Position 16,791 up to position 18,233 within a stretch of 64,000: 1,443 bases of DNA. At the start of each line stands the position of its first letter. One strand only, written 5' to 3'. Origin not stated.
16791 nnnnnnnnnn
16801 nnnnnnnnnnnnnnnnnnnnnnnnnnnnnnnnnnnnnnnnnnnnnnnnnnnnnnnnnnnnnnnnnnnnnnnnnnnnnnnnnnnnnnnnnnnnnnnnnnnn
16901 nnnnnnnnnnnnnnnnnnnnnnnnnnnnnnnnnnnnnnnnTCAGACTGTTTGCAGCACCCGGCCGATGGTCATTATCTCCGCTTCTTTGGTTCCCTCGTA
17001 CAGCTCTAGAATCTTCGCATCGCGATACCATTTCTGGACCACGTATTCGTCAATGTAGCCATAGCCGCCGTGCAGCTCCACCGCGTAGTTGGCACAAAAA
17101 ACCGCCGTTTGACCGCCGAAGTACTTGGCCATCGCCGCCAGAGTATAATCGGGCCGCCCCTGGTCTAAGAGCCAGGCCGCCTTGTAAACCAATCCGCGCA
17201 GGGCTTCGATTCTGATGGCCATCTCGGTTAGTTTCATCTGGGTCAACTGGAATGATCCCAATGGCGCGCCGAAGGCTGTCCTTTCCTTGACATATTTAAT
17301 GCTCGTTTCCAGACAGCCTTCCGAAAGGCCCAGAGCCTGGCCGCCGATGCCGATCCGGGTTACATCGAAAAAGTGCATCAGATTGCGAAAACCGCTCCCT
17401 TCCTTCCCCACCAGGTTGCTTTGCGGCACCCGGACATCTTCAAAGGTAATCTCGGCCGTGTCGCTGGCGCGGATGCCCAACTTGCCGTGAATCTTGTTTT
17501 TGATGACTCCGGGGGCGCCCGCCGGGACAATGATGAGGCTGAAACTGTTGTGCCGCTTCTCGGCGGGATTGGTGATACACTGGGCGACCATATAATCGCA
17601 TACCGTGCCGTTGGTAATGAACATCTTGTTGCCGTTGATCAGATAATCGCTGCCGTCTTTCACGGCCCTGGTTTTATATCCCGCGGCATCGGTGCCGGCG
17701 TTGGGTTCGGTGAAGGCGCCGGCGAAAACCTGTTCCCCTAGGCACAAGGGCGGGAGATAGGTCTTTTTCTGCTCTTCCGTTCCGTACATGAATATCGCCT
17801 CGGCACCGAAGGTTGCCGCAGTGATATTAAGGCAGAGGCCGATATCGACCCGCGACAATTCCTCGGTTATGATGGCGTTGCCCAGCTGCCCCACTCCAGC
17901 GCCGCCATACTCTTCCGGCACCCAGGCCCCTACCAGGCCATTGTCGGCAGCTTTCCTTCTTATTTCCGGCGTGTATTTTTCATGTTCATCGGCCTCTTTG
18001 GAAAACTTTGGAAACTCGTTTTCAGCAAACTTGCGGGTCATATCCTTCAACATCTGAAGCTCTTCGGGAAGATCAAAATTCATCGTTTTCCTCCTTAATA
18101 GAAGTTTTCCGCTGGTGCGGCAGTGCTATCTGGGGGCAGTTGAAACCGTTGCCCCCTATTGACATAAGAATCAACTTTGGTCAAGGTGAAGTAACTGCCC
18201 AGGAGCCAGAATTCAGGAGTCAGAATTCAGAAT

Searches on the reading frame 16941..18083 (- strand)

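Call 7: search_protein_families(library=ncbifam, proteins=[window:16941-18083:-], max_evalue=0.001)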
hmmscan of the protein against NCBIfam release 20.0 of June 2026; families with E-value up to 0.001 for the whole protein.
window:16941-18083:- (380 aa): 22 families
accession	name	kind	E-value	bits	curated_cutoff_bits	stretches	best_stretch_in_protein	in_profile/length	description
NF042972.1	AcrlCoAredClosAcrC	equivalog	1e-112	376.6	640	1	1-375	1-374/378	acryloyl-CoA reductase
NF045552.1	GlutCoADH_Des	equivalog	1.8e-86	290.8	470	1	1-366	1-368/387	glutaryl-CoA dehydrogenase Acd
NF043006.1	CyhCrbnylCoADH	equivalog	1.1e-79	268.2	650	1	7-377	6-375/380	cyclohexane-1-carbonyl-CoA dehydrogenase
NF058590.1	AcCoDHFadEBacil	equivalog_domain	2.6e-76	257.4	600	2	4-309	20-323/586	acyl-CoA dehydrogenase FadE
NF008997.0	PRK12341.1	equivalog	4.8e-76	256.3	537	1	1-377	1-376/382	acyl-CoA dehydrogenase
NF045652.1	ProlPCPDhRedW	equivalog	2.7e-71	240.4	650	1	8-377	3-373/376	L-prolyl-[peptidyl-carrier protein] dehydrogenase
NF042439.1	SulpropCoADesulf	equivalog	5.3e-65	219.6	600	1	15-367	3-360/379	3-sulfinopropanoyl-CoA desulfinase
TIGR03207.1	cyc_hxne_CoA_dh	equivalog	1.6e-64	218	575.35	1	6-375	2-369/372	cyclohexanecarboxyl-CoA dehydrogenase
NF053553.1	prodigi_MBC_PigA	equivalog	1.3e-61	208.9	500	1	1-371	1-373/381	prodigiosin MBC biosynthesis dehydrogenase PigA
NF002885.1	PRK03354.1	equivalog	3.8e-61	207.2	540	1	1-376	1-372/378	crotonobetainyl-CoA dehydrogenase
NF052270.1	Staph_DH_FadE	equivalog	1.1e-43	149.5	600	1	66-377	85-393/400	acyl-CoA dehydrogenase FadE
TIGR03203.1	pimD_small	equivalog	1.5e-39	136.2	652.7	1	2-360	1-359/378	pimeloyl-CoA dehydrogenase small subunit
TIGR03204.1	pimC_large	equivalog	9.8e-31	107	623.85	1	48-295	52-294/395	pimeloyl-CoA dehydrogenase large subunit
NF007000.1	PRK09463.1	subfamily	9.1e-27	93.7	600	1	34-344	71-399/726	acyl-CoA dehydrogenase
TIGR04022.1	sulfur_SfnB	equivalog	2.7e-22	79.2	430.9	1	17-361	15-364/391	SfnB family sulfur acquisition oxidoreductase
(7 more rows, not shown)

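Call 8: search_protein_families(library=pfam, proteins=[window:16941-18083:-], max_evalue=0.001)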
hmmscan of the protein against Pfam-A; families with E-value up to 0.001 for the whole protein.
window:16941-18083:- (380 aa): 4 families
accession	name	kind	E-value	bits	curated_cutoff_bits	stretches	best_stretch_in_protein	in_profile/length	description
PF00441.29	Acyl-CoA_dh_1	-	2.2e-48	164.7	22.4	1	229-377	1-149/150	Acyl-CoA dehydrogenase, C-terminal domain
PF02771.21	Acyl-CoA_dh_N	-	4.5e-31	108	22.9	1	7-117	2-113/113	Acyl-CoA dehydrogenase, N-terminal domain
PF02770.24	Acyl-CoA_dh_M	-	9.7e-23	80.6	33.3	1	123-217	3-97/97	Acyl-CoA dehydrogenase, middle domain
PF08028.16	Acyl-CoA_dh_2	-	3.3e-18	66.7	22.7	1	244-366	1-133/134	Acyl-CoA dehydrogenase, C-terminal domain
